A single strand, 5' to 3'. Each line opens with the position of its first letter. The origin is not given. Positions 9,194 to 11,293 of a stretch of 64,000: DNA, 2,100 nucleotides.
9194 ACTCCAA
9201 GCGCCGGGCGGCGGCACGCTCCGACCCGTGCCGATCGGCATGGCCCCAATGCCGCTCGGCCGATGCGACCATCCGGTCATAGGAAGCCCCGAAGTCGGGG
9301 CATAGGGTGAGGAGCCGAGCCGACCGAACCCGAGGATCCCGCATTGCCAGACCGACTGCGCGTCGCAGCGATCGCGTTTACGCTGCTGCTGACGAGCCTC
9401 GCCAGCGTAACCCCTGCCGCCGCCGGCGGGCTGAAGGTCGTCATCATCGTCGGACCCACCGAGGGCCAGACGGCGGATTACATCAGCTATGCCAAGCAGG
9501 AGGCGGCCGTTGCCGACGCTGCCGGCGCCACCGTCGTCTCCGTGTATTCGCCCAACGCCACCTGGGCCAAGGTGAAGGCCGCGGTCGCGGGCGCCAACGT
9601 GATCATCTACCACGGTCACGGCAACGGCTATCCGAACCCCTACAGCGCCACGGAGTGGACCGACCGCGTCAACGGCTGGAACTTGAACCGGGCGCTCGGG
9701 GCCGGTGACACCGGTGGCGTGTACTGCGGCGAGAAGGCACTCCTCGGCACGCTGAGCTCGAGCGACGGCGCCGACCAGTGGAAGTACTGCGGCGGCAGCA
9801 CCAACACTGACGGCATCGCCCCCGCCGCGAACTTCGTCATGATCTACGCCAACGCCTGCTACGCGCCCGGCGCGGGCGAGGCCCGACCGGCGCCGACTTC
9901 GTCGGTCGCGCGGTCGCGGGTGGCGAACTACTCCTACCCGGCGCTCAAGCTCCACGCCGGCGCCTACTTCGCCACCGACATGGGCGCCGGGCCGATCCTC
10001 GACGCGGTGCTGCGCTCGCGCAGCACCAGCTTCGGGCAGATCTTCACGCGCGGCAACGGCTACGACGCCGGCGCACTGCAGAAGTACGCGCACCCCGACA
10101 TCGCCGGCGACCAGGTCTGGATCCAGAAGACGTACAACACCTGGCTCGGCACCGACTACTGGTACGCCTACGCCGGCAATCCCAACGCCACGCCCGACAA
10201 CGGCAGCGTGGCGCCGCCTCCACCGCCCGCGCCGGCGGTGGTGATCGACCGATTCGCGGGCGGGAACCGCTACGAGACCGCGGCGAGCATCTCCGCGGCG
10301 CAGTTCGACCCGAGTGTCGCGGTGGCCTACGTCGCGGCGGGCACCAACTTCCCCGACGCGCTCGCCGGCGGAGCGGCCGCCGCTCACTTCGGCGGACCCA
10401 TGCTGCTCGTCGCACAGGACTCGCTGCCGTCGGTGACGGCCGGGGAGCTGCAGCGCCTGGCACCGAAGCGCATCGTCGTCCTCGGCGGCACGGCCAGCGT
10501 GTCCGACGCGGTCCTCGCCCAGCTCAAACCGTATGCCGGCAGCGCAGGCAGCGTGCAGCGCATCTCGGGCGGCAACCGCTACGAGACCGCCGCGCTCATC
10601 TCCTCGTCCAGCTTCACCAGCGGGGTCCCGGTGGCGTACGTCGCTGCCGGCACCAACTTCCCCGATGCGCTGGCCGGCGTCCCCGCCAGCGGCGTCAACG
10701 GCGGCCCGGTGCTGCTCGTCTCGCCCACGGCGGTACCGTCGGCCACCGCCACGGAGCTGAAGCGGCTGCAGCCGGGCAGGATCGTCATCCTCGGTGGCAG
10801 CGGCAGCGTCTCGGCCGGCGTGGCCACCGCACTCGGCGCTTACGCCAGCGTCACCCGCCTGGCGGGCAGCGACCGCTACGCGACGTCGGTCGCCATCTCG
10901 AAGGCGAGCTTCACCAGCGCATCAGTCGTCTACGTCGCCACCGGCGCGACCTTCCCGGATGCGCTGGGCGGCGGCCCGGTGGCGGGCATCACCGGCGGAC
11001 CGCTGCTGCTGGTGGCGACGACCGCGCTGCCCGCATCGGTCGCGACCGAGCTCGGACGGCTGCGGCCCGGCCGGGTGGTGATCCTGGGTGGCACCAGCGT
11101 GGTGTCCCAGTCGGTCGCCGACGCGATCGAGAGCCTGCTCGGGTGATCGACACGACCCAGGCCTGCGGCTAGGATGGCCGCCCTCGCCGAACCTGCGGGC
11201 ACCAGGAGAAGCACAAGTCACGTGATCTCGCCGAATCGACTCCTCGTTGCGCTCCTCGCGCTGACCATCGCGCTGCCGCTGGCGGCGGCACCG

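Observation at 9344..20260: Array of four CWB2-repeat secreted proteins with different enzymatic heads in a high-GC genome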

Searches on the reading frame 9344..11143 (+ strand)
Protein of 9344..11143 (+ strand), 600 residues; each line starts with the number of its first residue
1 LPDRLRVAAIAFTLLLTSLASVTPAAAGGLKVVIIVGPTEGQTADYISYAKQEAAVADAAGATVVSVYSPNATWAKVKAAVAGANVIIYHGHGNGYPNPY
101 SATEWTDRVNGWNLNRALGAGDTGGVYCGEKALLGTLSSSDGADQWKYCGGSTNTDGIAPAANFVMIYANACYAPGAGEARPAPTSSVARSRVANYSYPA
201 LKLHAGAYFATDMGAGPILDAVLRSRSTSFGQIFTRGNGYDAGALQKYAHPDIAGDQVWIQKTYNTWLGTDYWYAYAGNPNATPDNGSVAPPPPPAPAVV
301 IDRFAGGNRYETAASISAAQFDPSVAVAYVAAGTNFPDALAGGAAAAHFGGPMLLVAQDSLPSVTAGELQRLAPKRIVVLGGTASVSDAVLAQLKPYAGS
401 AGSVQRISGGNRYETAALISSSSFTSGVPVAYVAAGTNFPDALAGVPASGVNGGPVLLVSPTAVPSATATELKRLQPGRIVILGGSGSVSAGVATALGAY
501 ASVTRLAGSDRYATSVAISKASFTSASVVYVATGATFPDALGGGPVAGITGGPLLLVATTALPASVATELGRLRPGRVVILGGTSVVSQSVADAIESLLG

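Call 17: search_protein_families(library=pfam, max_evalue=0.01, proteins=[window:9344-11143:+])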
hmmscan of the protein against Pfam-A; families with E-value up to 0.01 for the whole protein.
seq(600 aa): 1 family
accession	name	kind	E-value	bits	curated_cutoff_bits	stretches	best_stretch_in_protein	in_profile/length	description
PF04122.17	CW_binding_2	-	4.1e-54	181.5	24.9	3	505-591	1-72/73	Cell wall binding domain 2 (CWB2)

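Call 52: search_protein_families(library=ncbifam, max_evalue=0.00001, proteins=[window:9344-11143:+])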
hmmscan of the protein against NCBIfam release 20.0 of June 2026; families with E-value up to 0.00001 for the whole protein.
window:9344-11143:+ (600 aa): 1 family
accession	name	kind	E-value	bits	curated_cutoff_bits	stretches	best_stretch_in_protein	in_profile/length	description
NF033435.1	S-layer_Clost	equivalog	5.8e-15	55.2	650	1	478-597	477-600/728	S-layer protein SlpA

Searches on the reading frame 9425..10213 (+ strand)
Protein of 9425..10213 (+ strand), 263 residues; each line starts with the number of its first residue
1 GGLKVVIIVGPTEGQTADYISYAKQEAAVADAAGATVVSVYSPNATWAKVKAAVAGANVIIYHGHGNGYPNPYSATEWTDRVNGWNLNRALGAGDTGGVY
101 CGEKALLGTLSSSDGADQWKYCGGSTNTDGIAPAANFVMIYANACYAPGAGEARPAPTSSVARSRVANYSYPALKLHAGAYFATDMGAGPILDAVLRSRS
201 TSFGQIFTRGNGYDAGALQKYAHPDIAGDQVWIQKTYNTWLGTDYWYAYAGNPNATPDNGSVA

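Call 42: search_solved_structures(query=window:9425-10213:+, max_evalue=10, show_alignments=2)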
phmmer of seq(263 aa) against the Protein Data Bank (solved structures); distinct sequences matched with E-value up to 10: 1.
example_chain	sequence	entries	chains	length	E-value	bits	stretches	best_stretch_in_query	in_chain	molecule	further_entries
6xyw_Ab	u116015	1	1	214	1.1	12.3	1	91-173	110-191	Expressed protein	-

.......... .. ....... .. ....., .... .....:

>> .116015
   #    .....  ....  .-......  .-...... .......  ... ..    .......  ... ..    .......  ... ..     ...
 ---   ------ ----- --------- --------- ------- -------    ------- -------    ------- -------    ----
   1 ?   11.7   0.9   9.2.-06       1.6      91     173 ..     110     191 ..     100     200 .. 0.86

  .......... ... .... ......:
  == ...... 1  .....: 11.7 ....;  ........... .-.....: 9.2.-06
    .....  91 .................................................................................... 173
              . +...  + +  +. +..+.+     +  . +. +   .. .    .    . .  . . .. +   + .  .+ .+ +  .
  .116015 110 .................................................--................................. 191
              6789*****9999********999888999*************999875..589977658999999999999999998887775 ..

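Call 43: find_homologous_proteins(query=window:9425-10213:+, max_evalue=0.001)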
Query seq(263 aa) (263 aa): 553 proteins with E <= 0.001 among 2928 candidates; the best 120 are listed.
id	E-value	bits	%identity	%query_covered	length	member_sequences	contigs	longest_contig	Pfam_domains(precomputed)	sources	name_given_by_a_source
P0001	2.5e-120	419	74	95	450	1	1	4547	-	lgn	-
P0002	3.4e-93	330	62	97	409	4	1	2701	PF13205.13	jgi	jgi:hypothetical protein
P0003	1.3e-90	322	61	99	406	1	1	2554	PF00395.26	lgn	-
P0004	3.6e-90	321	60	97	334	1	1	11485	-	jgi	jgi:hypothetical protein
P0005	3.4e-89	317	61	98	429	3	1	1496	-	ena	-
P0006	1.3e-88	315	61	99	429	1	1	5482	-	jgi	jgi:hypothetical protein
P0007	1.4e-88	315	61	98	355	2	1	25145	-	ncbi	ncbi:MAG: hypothetical protein WED12_03890, partial [Chloroflexota bacterium]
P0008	2.7e-88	314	59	99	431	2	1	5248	-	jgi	jgi:hypothetical protein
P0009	1.2e-87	312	61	97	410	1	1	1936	PF13205.13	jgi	jgi:hypothetical protein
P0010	3.1e-87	311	59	98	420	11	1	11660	-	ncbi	ncbi:MAG: hypothetical protein ABIQ05_06130 [Candidatus Limnocylindria bacterium]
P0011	3.6e-87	311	59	98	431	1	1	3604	-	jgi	jgi:hypothetical protein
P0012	1.6e-86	309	59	98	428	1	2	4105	-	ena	-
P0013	2.0e-86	308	60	99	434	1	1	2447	PF16158.12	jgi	jgi:hypothetical protein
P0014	9.8e-86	306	59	99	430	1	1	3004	-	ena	-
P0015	1.5e-85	305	59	99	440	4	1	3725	-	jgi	jgi:hypothetical protein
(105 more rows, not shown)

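Call 53: predict_structure(alignment_id=A2)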
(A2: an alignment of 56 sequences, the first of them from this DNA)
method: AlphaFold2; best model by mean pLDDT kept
length: 263 residues; sequences in the alignment: 56
mean_pLDDT: 91.9   pTM: 0.92
mean pLDDT of the five models: 91.9, 91.3, 90.5, 89.1, 88.1
residues with pLDDT >= 90: 205; 70-90: 49; 50-70: 9; < 50: 0
segments of 3 or more residues with pLDDT < 50: none
pLDDT, mean of each block of 10 residues (from residue 1): 93 91 98 98 95 98 87 87 93 84 96 92 80 98 73 76 94 98 95 98 98 95 98 91 92 96 81
secondary structure, 60 per line:
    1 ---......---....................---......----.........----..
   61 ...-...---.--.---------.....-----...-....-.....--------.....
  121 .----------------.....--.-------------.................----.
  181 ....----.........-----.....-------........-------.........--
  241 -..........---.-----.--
elements in order: E4-9 H13-32 E36-41 H47-54 E59-63 E65-67 E84-88 E98-101 H103-107 H116-121 E138-142 H159-175 E180-184 H189-197 H203-207 E218-222 E230-238 E242-251

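Call 68: search_protein_families(library=pfam, max_evalue=10, proteins=[window:9425-10213:+])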
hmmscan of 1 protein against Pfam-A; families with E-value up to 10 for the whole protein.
seq(263 aa): 0 families

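Call 91: search_protein_representatives(protein=window:9425-10213:+)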
Query: 263 residues. Proteins with E-value up to 0.001 (for the whole library): 891; up to 1e-10: 601; up to 1e-30: 53. The best 150 are listed.
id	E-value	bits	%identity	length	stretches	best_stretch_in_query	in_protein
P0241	5.3e-118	410.1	71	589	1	2-263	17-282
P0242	2.7e-108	378.3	66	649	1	2-263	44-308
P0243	5.8e-92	324.7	64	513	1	3-258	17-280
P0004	1.1e-90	320.5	62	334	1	3-258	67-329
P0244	1.6e-88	313.5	62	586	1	3-259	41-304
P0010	9.8e-88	310.9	61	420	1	4-260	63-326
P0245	1.6e-86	306.9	64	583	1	4-259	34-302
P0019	3.3e-84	299.3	60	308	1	2-257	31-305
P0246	3.9e-80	285.9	59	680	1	4-262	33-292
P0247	6.3e-78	278.7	60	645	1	4-262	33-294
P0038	6.8e-76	272.0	59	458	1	2-259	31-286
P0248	1.7e-75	270.8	58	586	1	4-260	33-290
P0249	6.2e-75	268.9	52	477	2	1-260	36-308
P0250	9.7e-74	265.0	56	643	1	2-256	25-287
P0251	7.7e-71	255.5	56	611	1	4-262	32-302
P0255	1.5e-55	205.3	50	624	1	2-261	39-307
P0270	4.3e-40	154.6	45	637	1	4-257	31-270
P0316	1.3e-24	103.9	44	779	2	3-104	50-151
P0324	1.4e-23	100.5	43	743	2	2-106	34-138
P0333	3.1e-23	99.3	39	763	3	4-104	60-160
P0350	8.7e-22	94.6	46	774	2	4-104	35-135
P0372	4.4e-21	92.3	39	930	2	2-105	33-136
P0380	6.9e-21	91.7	37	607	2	2-95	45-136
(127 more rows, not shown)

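Call 92: search_protein_families(library=pfam, max_evalue=0.01, proteins=[P0241, P0242, P0255, P0270, P0316, P0324, P0333, P0350, P0372, P0380])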
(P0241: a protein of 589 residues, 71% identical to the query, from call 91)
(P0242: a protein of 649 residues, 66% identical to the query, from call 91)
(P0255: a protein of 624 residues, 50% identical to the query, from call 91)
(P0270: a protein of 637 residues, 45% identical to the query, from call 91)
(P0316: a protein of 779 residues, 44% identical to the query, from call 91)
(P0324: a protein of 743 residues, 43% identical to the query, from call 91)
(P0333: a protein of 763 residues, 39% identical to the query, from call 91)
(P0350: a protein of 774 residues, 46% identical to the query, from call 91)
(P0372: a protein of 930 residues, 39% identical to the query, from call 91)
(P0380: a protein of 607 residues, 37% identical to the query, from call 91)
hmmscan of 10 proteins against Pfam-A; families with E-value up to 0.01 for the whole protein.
P0241 (589 aa): 1 family
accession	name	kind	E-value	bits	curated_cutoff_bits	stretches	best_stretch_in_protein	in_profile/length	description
PF04122.17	CW_binding_2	-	2.5e-56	188.6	24.9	3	291-378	1-72/73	Cell wall binding domain 2 (CWB2)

P0242 (649 aa): 1 family
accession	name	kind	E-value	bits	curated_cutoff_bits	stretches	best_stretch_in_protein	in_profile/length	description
PF04122.17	CW_binding_2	-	5.3e-19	69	24.9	1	320-407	1-72/73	Cell wall binding domain 2 (CWB2)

P0255 (624 aa): 1 family
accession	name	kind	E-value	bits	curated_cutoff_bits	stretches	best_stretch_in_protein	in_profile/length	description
PF04122.17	CW_binding_2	-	2.5e-52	175.8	24.9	3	426-513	1-72/73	Cell wall binding domain 2 (CWB2)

P0270 (637 aa): 1 family
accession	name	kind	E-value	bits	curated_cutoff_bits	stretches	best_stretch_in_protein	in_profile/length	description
PF13205.12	Big_5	-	1e-14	55.6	23.6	1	275-377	1-105/105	Bacterial Ig-like domain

P0316 (779 aa): 3 families
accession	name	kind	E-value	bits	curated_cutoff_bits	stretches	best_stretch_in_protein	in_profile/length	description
PF13860.13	FlgD_ig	-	1.3e-18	67.2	27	1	503-556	20-74/79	FlgD Ig-like domain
PF13585.12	CHU_C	-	5.1e-09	36.6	27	0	380-448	5-73/86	CHU_C Type IX secretion signal domain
PF19077.6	Big_13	-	2.4e-07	31.6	27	1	393-466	29-102/102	Bacterial Ig-like domain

P0324 (743 aa): 3 families
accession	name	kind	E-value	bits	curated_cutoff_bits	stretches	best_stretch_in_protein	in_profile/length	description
PF13860.13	FlgD_ig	-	1e-18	67.5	27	2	480-531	25-77/79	FlgD Ig-like domain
PF13585.12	CHU_C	-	1.8e-14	54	27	1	351-424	2-72/86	CHU_C Type IX secretion signal domain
PF19077.6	Big_13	-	2.3e-06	28.4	27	0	488-542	37-96/102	Bacterial Ig-like domain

P0333 (763 aa): 4 families
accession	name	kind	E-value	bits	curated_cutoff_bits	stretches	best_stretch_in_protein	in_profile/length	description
PF13860.13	FlgD_ig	-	7.1e-23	80.8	27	3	487-542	20-74/79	FlgD Ig-like domain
PF13585.12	CHU_C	-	4.6e-09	36.7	27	1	359-431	6-74/86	CHU_C Type IX secretion signal domain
PF19077.6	Big_13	-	3.6e-07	31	27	1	401-448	56-102/102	Bacterial Ig-like domain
PF18981.6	InlK_D3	-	0.0033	17.9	25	0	402-441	31-70/75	Internalin K domain (D3/D4)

P0350 (774 aa): 3 families
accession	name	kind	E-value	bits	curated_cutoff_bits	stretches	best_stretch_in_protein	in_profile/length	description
PF13860.13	FlgD_ig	-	6.4e-23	81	27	3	504-556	19-72/79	FlgD Ig-like domain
PF13585.12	CHU_C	-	3.4e-08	33.9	27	1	380-450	6-72/86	CHU_C Type IX secretion signal domain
PF19077.6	Big_13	-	0.00033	21.5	27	1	428-469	62-102/102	Bacterial Ig-like domain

P0372 (930 aa): 0 families

P0380 (607 aa): 3 families
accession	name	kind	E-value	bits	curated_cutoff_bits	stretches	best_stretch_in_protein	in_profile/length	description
PF13860.13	FlgD_ig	-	6.3e-20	71.4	27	2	441-501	18-78/79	FlgD Ig-like domain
PF13585.12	CHU_C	-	8.8e-08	32.6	27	1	317-392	4-72/86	CHU_C Type IX secretion signal domain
PF19077.6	Big_13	-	0.00057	20.8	27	0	345-406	43-97/102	Bacterial Ig-like domain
